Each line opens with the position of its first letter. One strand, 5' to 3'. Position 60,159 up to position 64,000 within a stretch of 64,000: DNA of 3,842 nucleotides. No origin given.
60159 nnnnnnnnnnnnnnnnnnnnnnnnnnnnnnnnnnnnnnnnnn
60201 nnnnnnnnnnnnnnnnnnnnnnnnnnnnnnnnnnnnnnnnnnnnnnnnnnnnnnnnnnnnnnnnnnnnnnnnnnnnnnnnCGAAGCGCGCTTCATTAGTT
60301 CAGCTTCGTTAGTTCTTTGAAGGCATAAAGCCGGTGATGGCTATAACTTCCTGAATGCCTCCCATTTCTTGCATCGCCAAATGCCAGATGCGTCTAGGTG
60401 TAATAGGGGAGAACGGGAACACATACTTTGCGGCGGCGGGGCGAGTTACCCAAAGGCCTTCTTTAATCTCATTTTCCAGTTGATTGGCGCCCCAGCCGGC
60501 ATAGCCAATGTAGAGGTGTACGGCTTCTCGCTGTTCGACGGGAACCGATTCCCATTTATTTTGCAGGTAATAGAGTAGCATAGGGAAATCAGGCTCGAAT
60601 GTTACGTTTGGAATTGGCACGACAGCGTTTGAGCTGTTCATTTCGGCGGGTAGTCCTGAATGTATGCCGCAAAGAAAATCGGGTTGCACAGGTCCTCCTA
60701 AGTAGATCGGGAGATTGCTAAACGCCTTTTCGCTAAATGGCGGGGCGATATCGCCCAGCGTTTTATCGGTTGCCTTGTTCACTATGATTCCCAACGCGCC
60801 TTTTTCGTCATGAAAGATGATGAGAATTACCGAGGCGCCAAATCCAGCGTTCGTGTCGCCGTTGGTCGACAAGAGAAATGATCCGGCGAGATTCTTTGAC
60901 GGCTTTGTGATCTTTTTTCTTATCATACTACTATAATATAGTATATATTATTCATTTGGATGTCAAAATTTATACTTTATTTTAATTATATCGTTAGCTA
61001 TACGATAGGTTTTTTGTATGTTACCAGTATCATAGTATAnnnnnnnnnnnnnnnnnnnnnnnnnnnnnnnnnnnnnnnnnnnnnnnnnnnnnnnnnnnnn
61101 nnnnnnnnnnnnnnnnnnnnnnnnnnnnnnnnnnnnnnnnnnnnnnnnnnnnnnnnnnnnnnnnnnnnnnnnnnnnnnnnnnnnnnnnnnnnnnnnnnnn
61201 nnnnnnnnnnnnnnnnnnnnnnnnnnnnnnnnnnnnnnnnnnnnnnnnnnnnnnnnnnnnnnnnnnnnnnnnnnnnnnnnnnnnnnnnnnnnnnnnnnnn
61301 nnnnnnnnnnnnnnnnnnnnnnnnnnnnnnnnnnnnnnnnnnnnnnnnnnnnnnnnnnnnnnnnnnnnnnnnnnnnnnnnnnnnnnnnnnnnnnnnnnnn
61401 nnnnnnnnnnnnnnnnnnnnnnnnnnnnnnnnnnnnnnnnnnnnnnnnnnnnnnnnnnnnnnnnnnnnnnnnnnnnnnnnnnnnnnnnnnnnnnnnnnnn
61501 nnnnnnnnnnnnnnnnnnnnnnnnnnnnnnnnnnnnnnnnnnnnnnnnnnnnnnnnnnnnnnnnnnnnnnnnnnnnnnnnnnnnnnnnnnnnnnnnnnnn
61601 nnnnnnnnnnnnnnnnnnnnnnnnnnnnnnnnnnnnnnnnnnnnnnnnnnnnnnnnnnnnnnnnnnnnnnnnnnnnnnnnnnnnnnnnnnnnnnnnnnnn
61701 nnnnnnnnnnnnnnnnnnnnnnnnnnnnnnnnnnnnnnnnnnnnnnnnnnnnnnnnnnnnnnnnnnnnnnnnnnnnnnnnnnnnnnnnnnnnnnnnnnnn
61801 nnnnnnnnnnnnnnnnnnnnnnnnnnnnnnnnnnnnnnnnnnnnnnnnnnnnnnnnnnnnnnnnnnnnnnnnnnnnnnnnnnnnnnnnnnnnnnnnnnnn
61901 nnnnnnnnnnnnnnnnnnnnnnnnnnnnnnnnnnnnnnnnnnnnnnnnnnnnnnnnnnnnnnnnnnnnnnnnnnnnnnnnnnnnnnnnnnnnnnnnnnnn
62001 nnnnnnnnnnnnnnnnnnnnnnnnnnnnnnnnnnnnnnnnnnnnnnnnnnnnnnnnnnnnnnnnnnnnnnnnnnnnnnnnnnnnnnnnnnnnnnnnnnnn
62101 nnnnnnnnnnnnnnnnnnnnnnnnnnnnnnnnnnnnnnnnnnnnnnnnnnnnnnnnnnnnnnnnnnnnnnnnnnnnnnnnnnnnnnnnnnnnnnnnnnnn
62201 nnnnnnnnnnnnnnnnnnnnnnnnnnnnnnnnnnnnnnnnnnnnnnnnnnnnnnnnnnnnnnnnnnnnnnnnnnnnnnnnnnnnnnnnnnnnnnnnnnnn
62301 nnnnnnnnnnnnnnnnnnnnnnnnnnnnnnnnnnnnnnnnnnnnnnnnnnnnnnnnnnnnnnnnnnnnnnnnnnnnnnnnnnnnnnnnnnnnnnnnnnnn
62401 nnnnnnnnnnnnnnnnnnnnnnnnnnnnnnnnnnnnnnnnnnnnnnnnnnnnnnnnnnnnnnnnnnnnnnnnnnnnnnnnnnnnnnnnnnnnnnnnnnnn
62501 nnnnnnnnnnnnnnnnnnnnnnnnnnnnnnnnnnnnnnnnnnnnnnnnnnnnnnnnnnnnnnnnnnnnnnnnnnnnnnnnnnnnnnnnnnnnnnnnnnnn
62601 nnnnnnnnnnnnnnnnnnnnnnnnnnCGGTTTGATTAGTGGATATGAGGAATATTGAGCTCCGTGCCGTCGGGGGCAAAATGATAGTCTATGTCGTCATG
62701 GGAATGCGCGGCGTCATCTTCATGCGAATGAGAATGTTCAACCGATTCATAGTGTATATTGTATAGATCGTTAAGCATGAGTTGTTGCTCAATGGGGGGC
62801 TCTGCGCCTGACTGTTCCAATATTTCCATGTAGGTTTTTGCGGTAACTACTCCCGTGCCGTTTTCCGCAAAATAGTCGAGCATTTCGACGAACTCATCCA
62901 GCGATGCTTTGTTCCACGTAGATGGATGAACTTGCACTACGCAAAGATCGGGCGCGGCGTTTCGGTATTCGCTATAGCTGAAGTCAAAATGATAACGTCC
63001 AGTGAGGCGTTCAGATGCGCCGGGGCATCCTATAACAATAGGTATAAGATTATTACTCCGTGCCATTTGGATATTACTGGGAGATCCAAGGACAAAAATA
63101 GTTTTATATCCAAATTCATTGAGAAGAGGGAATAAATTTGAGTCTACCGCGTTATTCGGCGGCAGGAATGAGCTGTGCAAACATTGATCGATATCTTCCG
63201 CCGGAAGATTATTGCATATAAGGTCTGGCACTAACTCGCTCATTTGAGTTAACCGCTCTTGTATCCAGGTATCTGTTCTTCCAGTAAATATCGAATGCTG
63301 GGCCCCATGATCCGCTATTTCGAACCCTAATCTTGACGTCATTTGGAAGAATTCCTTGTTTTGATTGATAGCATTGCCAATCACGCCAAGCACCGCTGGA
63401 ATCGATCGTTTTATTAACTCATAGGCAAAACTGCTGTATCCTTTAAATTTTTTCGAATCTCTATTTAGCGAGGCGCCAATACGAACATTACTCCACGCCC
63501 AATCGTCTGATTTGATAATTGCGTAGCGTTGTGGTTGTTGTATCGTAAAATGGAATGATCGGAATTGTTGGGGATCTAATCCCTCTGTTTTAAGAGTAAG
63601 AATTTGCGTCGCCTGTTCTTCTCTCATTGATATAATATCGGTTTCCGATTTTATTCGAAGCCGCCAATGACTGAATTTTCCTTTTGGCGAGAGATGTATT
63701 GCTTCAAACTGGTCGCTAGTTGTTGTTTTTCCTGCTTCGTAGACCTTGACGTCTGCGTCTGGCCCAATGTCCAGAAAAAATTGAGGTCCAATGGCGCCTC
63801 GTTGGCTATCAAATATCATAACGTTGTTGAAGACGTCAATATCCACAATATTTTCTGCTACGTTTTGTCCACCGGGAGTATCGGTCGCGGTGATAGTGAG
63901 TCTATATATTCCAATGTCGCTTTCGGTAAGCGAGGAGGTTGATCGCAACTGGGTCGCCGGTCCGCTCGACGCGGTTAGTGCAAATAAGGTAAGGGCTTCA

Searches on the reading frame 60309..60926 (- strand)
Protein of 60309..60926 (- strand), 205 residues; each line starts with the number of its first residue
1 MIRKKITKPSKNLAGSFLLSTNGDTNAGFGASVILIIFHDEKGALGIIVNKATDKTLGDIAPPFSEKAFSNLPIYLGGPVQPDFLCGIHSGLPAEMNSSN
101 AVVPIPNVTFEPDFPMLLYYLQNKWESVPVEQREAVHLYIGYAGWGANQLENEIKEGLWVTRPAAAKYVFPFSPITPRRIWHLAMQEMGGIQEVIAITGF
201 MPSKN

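Call 92: search_protein_families(library=pfam, proteins=[window:60309-60926:-], max_evalue=0.0001)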
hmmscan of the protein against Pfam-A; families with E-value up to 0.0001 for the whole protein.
window:60309-60926:- (205 aa): 1 family
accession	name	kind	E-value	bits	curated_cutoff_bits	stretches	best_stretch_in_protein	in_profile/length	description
PF02622.21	DUF179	-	4.8e-29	101.8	27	1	28-189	7-157/157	AlgH-like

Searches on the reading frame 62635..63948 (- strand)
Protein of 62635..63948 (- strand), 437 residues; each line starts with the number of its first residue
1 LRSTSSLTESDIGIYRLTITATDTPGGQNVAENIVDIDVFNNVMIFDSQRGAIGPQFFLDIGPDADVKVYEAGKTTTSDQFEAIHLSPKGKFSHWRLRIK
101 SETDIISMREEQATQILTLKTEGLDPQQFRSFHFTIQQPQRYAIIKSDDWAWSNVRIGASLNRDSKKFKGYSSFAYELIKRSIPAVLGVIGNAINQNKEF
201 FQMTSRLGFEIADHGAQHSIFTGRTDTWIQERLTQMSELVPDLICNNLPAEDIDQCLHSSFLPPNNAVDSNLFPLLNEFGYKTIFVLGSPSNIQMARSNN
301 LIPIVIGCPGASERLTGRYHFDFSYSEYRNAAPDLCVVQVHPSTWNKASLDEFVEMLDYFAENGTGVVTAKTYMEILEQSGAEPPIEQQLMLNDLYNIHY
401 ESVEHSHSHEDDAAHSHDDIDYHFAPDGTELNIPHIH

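Call 32: find_encoding_contigs(protein=window:62635-63948:-, flank=10000, max_places=4)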
Protein window:62635-63948:- (437 aa): no gene with exactly this product is on record in the collection.

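Call 92: search_protein_families(library=pfam, proteins=[window:62635-63948:-], max_evalue=0.0001)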
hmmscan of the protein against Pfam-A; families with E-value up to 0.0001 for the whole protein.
window:62635-63948:- (437 aa): 0 families
